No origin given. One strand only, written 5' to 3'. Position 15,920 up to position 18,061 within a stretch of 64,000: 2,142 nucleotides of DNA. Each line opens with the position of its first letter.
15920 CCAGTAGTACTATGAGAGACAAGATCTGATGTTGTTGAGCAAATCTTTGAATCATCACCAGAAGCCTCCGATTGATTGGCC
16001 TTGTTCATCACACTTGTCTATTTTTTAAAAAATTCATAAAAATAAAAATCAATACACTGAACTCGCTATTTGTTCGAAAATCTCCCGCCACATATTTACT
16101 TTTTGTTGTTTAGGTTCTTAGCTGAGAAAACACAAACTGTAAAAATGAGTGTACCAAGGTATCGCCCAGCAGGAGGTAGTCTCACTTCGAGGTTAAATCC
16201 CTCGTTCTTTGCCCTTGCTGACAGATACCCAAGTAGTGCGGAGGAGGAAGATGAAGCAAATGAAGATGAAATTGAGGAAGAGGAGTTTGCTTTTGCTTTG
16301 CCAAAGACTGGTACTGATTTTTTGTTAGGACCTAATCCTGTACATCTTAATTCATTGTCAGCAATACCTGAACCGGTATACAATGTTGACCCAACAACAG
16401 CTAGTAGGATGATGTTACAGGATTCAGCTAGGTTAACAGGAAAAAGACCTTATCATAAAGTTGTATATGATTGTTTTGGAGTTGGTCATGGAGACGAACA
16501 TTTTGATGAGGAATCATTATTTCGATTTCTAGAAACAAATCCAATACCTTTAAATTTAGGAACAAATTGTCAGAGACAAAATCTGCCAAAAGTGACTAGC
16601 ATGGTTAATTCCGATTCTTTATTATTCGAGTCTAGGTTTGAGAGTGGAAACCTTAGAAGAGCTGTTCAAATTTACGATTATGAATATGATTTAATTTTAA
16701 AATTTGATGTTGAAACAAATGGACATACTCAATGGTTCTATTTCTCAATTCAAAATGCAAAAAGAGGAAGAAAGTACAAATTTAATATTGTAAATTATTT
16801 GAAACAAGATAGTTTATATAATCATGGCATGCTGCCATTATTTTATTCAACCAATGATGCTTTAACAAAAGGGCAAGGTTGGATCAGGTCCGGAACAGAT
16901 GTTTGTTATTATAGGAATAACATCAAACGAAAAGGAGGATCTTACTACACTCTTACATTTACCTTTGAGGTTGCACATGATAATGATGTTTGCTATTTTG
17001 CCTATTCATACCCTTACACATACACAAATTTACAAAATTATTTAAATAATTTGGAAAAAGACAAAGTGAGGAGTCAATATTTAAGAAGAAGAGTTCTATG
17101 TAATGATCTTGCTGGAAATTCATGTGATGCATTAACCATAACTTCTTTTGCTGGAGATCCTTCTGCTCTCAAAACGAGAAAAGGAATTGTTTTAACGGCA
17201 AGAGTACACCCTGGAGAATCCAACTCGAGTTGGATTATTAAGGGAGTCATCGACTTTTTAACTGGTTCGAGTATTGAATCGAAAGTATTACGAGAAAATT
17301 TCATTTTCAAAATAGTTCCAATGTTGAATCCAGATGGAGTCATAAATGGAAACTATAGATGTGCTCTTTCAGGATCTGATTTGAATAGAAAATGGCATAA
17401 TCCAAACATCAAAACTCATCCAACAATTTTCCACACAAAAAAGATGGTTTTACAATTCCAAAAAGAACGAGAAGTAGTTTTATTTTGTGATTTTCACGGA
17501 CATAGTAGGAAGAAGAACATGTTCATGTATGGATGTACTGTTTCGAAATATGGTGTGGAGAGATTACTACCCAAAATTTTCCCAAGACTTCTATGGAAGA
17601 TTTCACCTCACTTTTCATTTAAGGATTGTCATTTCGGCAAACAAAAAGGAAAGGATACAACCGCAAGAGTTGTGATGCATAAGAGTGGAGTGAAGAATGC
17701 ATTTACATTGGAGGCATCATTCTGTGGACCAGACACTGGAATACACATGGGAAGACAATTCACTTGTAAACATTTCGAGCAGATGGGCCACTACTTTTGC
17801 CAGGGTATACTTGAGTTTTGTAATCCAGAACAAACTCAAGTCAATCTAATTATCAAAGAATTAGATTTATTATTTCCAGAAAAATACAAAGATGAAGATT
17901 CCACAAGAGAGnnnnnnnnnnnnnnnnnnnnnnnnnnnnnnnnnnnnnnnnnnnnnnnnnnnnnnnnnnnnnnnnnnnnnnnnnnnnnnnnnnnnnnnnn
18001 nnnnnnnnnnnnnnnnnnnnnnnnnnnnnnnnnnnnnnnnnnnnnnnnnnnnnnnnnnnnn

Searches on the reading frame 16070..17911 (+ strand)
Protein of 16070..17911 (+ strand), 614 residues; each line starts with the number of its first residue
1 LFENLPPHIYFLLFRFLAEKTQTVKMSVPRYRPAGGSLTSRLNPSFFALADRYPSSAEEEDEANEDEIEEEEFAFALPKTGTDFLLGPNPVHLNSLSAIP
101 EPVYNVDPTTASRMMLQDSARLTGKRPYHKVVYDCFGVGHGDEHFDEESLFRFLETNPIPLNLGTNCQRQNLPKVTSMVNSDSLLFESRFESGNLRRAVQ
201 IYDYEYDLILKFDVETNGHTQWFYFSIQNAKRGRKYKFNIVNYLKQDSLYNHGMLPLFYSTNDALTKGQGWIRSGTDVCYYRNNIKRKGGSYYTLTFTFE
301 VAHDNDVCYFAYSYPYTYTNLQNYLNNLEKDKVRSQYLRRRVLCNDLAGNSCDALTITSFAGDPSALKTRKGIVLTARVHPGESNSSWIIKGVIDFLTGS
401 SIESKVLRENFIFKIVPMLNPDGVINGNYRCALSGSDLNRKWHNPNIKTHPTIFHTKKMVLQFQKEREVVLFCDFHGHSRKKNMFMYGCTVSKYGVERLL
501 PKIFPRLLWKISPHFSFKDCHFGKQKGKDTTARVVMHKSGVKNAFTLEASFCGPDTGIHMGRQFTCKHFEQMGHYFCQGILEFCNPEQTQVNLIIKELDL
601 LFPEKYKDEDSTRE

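Call 25: search_protein_families(library=pfam, proteins=[window:16070-17911:+], max_evalue=0.001)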
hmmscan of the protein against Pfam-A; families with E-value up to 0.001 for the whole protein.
window:16070-17911:+ (614 aa): 2 families
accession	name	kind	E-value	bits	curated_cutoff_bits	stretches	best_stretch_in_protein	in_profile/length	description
PF00246.29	Peptidase_M14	-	1.2e-10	41.9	21.6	1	348-491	26-196/286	Zinc carboxypeptidase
PF18027.6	Pepdidase_M14_N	-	5.3e-10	39.9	23.2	1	186-312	1-106/107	Cytosolic carboxypeptidase N-terminal domain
